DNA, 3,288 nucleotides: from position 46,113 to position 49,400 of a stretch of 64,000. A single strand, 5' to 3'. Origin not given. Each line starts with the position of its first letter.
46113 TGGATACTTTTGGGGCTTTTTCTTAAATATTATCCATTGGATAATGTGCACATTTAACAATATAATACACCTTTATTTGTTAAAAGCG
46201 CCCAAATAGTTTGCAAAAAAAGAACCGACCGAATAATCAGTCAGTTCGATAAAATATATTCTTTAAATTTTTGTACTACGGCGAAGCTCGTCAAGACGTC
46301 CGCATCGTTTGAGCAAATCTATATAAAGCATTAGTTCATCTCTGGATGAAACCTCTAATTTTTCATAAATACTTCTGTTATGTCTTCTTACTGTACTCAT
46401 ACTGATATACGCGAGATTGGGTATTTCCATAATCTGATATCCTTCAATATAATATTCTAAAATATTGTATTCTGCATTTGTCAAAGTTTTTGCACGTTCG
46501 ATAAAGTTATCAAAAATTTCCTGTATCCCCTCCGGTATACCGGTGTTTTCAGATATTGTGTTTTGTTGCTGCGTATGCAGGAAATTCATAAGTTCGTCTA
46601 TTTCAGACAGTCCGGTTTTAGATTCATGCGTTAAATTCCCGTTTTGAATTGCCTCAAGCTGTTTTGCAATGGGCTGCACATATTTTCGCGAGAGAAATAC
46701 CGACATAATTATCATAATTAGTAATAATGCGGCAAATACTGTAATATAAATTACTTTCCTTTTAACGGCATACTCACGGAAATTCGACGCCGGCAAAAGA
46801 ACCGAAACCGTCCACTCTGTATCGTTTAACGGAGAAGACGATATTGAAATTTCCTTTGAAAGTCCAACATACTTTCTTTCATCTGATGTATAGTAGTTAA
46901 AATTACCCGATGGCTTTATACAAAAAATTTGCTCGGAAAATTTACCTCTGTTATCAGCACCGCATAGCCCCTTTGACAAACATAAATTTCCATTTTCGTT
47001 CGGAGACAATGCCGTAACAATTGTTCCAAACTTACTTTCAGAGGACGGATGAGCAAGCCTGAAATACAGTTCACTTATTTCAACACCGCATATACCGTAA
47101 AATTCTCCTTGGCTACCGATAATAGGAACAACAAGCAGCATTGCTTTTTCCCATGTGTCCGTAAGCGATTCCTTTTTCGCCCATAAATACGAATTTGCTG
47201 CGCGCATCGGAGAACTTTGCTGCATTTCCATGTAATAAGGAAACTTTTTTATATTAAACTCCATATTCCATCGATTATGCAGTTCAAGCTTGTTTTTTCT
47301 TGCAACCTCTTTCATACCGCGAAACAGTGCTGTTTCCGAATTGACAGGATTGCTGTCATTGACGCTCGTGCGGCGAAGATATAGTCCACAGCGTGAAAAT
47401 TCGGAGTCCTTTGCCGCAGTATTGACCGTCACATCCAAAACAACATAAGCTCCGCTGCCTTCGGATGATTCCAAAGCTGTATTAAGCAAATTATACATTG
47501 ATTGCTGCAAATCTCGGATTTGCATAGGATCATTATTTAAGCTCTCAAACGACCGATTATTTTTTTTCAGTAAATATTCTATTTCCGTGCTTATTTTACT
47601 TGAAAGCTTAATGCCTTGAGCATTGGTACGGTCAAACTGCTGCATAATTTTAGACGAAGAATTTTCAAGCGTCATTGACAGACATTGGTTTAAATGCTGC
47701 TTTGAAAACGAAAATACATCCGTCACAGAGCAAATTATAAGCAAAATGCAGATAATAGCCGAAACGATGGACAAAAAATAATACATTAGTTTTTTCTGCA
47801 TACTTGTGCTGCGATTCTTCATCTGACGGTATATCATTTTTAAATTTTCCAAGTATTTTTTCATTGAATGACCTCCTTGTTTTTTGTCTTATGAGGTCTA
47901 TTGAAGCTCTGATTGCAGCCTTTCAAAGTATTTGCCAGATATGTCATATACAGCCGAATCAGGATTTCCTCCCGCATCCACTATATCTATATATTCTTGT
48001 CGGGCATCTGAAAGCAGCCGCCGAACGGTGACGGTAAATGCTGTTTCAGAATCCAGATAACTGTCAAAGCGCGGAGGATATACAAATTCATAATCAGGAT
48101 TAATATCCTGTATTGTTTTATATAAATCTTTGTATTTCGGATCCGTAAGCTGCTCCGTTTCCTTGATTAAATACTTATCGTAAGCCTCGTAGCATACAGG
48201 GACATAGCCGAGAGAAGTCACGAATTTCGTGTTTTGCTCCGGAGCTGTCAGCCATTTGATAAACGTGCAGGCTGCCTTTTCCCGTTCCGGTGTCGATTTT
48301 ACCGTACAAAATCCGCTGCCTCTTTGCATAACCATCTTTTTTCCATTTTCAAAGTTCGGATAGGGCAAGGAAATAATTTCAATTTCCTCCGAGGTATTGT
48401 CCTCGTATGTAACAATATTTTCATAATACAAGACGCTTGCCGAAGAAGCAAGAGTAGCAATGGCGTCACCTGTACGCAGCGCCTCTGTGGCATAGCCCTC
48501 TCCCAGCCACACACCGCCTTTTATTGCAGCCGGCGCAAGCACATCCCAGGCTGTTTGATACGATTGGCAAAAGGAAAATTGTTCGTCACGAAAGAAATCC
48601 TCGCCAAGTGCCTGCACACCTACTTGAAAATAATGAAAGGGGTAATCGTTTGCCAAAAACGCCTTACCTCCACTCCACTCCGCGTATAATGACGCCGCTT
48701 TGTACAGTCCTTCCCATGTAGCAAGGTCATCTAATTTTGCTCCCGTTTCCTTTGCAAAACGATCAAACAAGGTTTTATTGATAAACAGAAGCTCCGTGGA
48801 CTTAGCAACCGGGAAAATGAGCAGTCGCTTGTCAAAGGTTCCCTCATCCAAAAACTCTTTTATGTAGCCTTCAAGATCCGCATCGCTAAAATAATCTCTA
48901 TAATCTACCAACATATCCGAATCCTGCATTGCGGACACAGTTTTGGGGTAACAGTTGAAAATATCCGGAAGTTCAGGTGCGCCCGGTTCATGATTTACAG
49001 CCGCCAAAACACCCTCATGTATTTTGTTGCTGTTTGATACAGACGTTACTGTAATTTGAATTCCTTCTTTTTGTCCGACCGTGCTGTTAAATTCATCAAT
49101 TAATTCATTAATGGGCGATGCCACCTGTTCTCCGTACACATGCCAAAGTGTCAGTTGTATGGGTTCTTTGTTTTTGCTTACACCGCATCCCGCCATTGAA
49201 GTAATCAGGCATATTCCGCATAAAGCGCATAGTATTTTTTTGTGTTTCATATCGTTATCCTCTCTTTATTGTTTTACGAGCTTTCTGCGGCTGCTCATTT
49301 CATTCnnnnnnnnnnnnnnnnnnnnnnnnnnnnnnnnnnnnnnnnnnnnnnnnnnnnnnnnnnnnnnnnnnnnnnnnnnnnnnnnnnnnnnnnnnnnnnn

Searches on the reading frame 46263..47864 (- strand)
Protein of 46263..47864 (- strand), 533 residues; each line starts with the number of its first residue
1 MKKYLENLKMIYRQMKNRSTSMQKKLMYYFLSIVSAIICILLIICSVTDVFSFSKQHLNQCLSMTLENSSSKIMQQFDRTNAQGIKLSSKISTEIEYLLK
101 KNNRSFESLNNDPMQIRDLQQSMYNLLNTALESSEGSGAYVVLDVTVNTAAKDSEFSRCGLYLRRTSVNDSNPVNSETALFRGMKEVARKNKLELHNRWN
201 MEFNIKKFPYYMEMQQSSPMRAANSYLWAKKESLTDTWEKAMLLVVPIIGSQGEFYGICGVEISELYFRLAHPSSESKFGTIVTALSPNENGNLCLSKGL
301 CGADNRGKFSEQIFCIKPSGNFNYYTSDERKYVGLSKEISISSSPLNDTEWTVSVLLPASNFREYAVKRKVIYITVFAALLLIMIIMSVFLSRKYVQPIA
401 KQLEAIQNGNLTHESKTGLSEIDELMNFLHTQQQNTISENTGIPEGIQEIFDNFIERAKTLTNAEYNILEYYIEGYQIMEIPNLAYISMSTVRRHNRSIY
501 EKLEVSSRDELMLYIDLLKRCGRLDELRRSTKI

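Call 7: search_protein_families(library=pfam, proteins=[window:46263-47864:-], max_evalue=0.01)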
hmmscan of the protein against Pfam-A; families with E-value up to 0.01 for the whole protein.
window:46263-47864:- (533 aa): 1 family
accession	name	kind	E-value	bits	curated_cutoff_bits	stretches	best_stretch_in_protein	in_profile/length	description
PF00196.25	GerE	-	3.1e-08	33.5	23.5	1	460-514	2-56/57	Bacterial regulatory proteins, luxR family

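Call 30: find_related_loci(query=A2, collection=metagenome_contigs, flank=8000)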
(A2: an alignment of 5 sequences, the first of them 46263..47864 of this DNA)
Query A2 (533 aa) in metagenome_contigs; peptide patterns used: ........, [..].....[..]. (x = any residue, [..] = any of these).
88 stretches matched a pattern; 1 encode a relative of the query (tblastn E <= 1e-3); 1 distinct loci.
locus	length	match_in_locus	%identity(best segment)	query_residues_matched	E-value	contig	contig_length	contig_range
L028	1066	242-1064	98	1-280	7e-157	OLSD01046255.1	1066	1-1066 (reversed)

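Call 31: find_homologous_proteins(query=window:46263-47864:-, max_evalue=0.00001)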
Query window:46263-47864:- (533 aa): 216 proteins with E <= 0.00001 among 7255 candidates; the best 120 are listed.
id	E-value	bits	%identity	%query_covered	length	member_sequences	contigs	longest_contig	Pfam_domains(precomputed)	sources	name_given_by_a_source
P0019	0.0e+0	1145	97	100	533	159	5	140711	PF00196.26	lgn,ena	-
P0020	0.0e+0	1049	88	100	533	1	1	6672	PF00196.26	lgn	-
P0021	3.1e-280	948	79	100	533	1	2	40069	PF00196.26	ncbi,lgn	-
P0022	1.6e-274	929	77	100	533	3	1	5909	PF00196.26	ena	-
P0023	4.8e-271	918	78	100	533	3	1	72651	PF00196.26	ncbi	-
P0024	1.2e-252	857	72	100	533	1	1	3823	PF00196.26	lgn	-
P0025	2.5e-233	793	67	99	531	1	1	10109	PF00196.26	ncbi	ncbi:MAG: helix-turn-helix transcriptional regulator [Lachnospirales bacterium]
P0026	2.0e-227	774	65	99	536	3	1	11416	PF00196.26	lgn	-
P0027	1.5e-226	771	65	100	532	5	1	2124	PF00196.26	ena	-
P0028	4.0e-226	769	64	100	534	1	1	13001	PF00196.26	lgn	-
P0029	3.0e-210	717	60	99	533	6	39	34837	PF00196.26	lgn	-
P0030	1.1e-208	712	60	99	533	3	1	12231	PF00196.26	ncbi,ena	-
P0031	5.8e-208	710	58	99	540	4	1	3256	PF00196.26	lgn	-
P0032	2.1e-207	708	58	99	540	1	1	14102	PF00196.26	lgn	-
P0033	3.7e-201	687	58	99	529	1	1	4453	PF00196.26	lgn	-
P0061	3.5e-134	466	40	99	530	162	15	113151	PF00196.26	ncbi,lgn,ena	-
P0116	5.2e-112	393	37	100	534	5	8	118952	PF00196.26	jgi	-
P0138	2.6e-109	384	37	96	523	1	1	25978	PF00196.26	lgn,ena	-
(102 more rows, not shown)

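Call 39: find_encoding_contigs(protein=P0061, flank=7000, max_places=2)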
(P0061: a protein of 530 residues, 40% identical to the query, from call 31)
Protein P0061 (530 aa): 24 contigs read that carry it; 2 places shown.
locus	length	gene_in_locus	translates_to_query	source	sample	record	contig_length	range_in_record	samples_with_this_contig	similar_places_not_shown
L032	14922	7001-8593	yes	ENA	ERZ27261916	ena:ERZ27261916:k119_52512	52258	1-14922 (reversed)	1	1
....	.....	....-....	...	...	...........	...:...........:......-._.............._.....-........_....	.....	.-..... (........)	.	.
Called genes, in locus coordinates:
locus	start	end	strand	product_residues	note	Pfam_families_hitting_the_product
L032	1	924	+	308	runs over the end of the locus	PF02195:ParB_N, PF17762:HTH_ParB (weak)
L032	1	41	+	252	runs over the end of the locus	PF01656:CbiA, PF13614:AAA_31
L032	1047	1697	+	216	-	PF02534:T4SS-DNA_transf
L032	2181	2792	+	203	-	PF13338:AbiEi_4 (weak)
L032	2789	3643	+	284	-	PF08843:AbiEii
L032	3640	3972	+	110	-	-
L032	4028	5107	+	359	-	PF03432:Relaxase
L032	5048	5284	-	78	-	PF13560:HTH_31, PF12844:HTH_19, PF01381:HTH_3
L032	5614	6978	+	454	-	PF13416:SBP_bac_8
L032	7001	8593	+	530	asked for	PF00196:GerE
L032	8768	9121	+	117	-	-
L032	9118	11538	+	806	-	PF16927:HisKA_7TM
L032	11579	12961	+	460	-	PF02518:HATPase_c (faint)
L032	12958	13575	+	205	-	PF00072:Response_reg, PF00196:GerE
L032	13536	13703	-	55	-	-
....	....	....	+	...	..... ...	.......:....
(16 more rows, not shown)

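Call 40: find_encoding_contigs(protein=P0116, flank=7000, max_places=2)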
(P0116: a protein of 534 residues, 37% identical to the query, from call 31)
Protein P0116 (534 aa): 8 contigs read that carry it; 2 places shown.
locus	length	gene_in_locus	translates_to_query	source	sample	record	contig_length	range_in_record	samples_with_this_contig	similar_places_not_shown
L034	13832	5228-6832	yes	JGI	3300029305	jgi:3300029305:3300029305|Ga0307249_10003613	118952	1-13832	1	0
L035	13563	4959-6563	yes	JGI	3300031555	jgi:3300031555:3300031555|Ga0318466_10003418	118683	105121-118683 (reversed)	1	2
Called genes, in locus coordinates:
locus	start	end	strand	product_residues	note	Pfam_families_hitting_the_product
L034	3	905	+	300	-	?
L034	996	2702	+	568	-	PF02878:PGM_PMM_I, PF02879:PGM_PMM_II, PF02880:PGM_PMM_III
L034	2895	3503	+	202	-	PF05067:Mn_catalase, PF03232:COQ7 (faint), PF02915:Rubrerythrin (faint)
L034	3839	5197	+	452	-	PF13416:SBP_bac_8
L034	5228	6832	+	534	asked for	PF00196:GerE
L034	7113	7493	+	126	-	-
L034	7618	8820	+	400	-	PF11611:DUF4352 (faint), PF16729:DUF5067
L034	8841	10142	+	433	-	-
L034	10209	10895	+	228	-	PF01987:AIM24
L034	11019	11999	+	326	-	-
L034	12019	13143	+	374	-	-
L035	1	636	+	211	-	?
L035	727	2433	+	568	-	PF02878:PGM_PMM_I, PF02879:PGM_PMM_II, PF02880:PGM_PMM_III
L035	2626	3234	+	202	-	PF05067:Mn_catalase, PF02915:Rubrerythrin (faint)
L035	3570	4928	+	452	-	PF13416:SBP_bac_8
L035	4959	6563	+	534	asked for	PF00196:GerE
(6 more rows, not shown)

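Call 41: find_encoding_contigs(protein=P0138, flank=7000, max_places=2)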
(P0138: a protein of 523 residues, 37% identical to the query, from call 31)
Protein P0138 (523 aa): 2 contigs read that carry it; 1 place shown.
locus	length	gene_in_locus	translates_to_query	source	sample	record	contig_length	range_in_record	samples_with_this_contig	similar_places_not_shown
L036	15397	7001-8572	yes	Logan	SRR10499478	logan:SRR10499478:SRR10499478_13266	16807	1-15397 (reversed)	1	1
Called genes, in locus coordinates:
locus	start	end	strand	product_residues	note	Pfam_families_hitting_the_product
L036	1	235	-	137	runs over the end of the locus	-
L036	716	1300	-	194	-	PF01694:Rhomboid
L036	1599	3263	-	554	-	PF00196:GerE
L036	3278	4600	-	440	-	PF13416:SBP_bac_8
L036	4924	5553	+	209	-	PF17032:Zn_ribbon_15 (faint), PF18912:DZR_2 (faint), PF24463:DUF7577 (faint), PF12773:DZR, PF13240:Zn_Ribbon_1 (weak), PF12773:DZR, PF13248:Zn_ribbon_3 (weak), PF13240:Zn_Ribbon_1 (weak), +1 more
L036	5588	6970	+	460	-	PF01547:SBP_bac_1 (faint), PF13416:SBP_bac_8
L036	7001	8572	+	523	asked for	PF00196:GerE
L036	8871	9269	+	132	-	-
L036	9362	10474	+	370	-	-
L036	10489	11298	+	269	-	PF04536:TPM_phosphatase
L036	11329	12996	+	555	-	-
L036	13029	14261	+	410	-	-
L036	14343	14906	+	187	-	PF22043:DUF6935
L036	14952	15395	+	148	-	?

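Call 42: find_encoding_contigs(protein=P0032, flank=7000, max_places=2)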
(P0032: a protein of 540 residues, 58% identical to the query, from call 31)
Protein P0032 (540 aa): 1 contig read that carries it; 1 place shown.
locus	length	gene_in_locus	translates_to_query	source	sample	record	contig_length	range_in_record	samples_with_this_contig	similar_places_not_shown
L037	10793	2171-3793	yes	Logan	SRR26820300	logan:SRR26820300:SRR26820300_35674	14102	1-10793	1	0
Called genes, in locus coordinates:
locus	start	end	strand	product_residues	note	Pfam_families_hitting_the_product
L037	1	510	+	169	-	?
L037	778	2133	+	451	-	PF01547:SBP_bac_1, PF13416:SBP_bac_8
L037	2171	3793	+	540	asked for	PF00196:GerE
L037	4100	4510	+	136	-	-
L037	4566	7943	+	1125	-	PF09479:Flg_new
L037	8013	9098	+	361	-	-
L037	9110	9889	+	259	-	PF04536:TPM_phosphatase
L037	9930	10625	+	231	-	-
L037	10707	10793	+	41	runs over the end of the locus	PF00395:SLH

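Call 56: search_protein_families(library=ncbifam, proteins=[window:46263-47864:-], max_evalue=0.001)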
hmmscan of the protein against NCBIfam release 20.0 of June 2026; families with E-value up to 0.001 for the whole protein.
window:46263-47864:- (533 aa): 9 families
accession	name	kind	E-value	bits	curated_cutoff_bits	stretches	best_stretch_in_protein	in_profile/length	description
TIGR03020.2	EpsA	equivalog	8.4e-06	25.6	170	1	458-509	188-239/247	XrtB/PEP-CTERM-associated transcriptional regulator EpsA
NF047785.1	respo_reg_MadR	equivalog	1.1e-05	24.8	300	1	456-511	144-199/209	MadR family response regulator transcription factor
NF038305.1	HpsJ_fam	subfamily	0.00012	22.1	60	0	14-123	66-171/234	HpsJ family protein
NF041232.1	BagY_FevT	exception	0.00022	20.2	700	1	454-512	290-348/367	LuxR family transcriptional regulator BagY/FevT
NF003420.0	PRK04841.1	equivalog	0.0003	18.9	537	1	457-512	835-890/903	HTH-type transcriptional regulator MalT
NF052445.1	RespRegMctR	equivalog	0.00037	20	300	1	446-514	128-198/205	two-component system response regulator MctR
NF007403.0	PRK09935.1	equivalog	0.00081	19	271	0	458-516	147-205/210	fimbria biosynthesis transcriptional regulator FimZ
NF010274.0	PRK13719.1-3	subfamily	0.00086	18.9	349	0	450-515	140-203/228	conjugal transfer transcriptional regulator TraJ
NF008548.0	PRK11475.1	equivalog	0.00088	18.8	176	0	454-519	128-193/207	DNA-binding transcriptional activator BglJ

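Call 61: predict_structure(alignment_id=A4)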
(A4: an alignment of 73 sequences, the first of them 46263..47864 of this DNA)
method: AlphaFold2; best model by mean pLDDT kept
length: 533 residues; sequences in the alignment: 73
mean_pLDDT: 83.5   pTM: 0.64
mean pLDDT of the five models: 83.5, 83.3, 81.0, 80.0, 79.5
residues with pLDDT >= 90: 205; 70-90: 248; 50-70: 62; < 50: 18
segments of 3 or more residues with pLDDT < 50: 16-18, 434-443, 531-533
pLDDT, mean of each block of 10 residues (from residue 1): 69 53 78 88 81 84 94 94 95 93 90 93 94 90 94 91 80 67 91 83 91 84 88 88 94 92 92 87 94 92 78 89 90 94 85 93 87 88 88 77 69 56 65 47 59 84 88 85 86 89 84 83 73 42
secondary structure, 60 per line:
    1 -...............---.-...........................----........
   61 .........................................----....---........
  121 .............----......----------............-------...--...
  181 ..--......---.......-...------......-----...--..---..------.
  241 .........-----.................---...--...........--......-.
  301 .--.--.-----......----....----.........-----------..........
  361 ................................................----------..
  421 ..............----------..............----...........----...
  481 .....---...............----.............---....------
elements in order: H2-16 H22-48 H53-101 H106-109 H113-133 E138-143 E157-165 E178-182 H185-190 E194-200 E202-204 H211-216 E240-249 E255-264 H265-271 E275-277 E280-290 E293-295 E313-318 E323-326 E331-339 E351-358 H359-408 H420-434 H445-458 H463-473 H478-485 H489-503 H508-520 H524-527

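Call 63: fold_search(model_id=the predicted structure, library=pdb)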
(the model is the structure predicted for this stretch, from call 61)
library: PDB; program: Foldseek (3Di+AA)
matches with E <= 10: 1545; with E <= 0.001: 62
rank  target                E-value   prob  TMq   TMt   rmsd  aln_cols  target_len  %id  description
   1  9heh                  4.2e-07  1.00  0.33  0.54   7.1       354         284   12  Structure of the ligand binding domain of the chemoreceptor MkcA (DSOMK10_RS0100305) of Dickeya solani MK10 in complex w (released 2025-08-06)
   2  9a65_B                1.1e-06  1.00  0.31  0.26  17.3       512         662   12  Integrative model of YVAQ-MCPB by crosslinking MS and deep learning (released 2024-09-18)
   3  6fu4_B                3.1e-06  1.00  0.26  0.42  10.4       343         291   14  Ligand binding domain (LBD) of the p. aeruginosa histamine receptor TlpQ (released 2018-05-16)
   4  9kp3_A                3.4e-06  1.00  0.26  0.44   9.6       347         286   12  Ligand binding domain of Pseudomonas Aeruginosa PAO1 chemoreceptor TlpQ in complex with MHF (released 2025-11-26)
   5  9hvj                  5.7e-06  1.00  0.28  0.47   9.9       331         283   13  Ligand binding domain of Roseburia intestinalis L1-82 uracil chemoreceptor (dCache) in complex with uracil and acetate (released 2025-03-12)
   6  6w3x_A                5.7e-06  1.00  0.25  0.47  12.0       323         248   13  Crystal structure of ligand-binding domain of Campylobacter jejuni chemoreceptor Tlp3 in complex with L-valine (released 2020-05-20)
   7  6fu4_D                6.3e-06  1.00  0.24  0.39  10.8       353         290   14  Ligand binding domain (LBD) of the p. aeruginosa histamine receptor TlpQ (released 2018-05-16)
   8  4wy9                  7.0e-06  1.00  0.34  0.57   7.0       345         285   11  Crystal structure of the periplasmic sensory domain of the Campylobacter jejuni chemoreceptor Tlp1 (released 2016-03-09)
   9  6w3r_A                7.0e-06  1.00  0.25  0.48  12.0       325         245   13  Crystal structure of ligand-binding domain of Campylobacter jejuni chemoreceptor Tlp3 in complex with 3-methylisoleuci (released 2020-05-20)
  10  9a69_B                7.4e-06  1.00  0.31  0.26  15.7       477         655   12  Integrative model of MCPB-MCPC by crosslinking MS and deep learning (released 2024-09-18)
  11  4xmr_A                9.1e-06  1.00  0.25  0.48  12.0       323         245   13  Crystal structure of the sensory domain of the Campylobacter jejuni chemoreceptor Tlp3 (CcmL) with isoleucine bound. (released 2015-11-04)
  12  6w3s_A                1.0e-05  1.00  0.25  0.48  11.8       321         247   13  Crystal structure of ligand-binding domain of Campylobacter jejuni chemoreceptor Tlp3 in complex with L-leucine (released 2020-05-20)
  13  9kp3_B                1.1e-05  1.00  0.27  0.46   8.6       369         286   11  Ligand binding domain of Pseudomonas Aeruginosa PAO1 chemoreceptor TlpQ in complex with MHF (released 2025-11-26)
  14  6iov_B                1.2e-05  1.00  0.25  0.52   9.4       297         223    9  The ligand binding domain of Mlp37 with arginine (released 2019-11-06)
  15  6py3_A                1.2e-05  1.00  0.30  0.58   6.6       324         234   10  Crystal structure of ligand-binding domain of Pseudomonas fluorescens chemoreceptor CtaA in complex with L-isoleucine (released 2020-03-18)
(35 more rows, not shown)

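Call 80: search_dna_similar(query=window:46263-47864:-, collection=plasmids, mode=protein, max_evalue=1e-10, max_rows=15)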
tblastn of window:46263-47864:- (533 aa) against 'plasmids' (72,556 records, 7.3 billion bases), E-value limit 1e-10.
No match.

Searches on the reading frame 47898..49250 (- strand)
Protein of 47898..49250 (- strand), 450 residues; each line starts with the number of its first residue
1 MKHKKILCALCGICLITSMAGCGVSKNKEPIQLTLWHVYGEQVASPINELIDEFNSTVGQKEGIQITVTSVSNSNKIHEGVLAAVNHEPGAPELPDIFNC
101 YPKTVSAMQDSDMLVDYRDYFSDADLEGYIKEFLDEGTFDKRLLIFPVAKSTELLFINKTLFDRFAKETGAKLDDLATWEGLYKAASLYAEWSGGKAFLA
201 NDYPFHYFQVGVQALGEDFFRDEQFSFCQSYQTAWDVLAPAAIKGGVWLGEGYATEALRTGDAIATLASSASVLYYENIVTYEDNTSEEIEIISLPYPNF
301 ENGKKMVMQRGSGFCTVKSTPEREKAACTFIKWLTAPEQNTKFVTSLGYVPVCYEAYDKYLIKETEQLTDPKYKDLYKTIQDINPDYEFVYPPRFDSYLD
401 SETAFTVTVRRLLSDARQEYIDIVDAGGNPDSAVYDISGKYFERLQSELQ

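Call 7: search_protein_families(library=pfam, proteins=[window:47898-49250:-], max_evalue=0.01)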
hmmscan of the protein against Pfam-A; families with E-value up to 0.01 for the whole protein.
window:47898-49250:- (450 aa): 2 families
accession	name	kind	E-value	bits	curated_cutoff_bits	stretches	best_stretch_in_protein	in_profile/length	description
PF13416.11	SBP_bac_8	-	6.6e-33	115.1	27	1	49-368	1-277/279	Bacterial extracellular solute-binding protein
PF01547.30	SBP_bac_1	-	3.2e-14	54.1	26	1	45-340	8-306/307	Bacterial extracellular solute-binding protein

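Call 56: search_protein_families(library=ncbifam, proteins=[window:47898-49250:-], max_evalue=0.001)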
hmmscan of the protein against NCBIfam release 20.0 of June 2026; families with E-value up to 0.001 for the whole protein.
window:47898-49250:- (450 aa): 2 families
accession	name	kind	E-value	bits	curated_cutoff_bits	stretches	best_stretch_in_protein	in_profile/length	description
NF045826.1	lipo_P68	equivalog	2.8e-12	45.9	200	1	4-184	2-195/669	P68 family surface lipoprotein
NF008211.0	PRK10974.1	equivalog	1.5e-05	23.8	411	1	31-358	27-357/439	sn-glycerol-3-phosphate ABC transporter substrate-binding protein UgpB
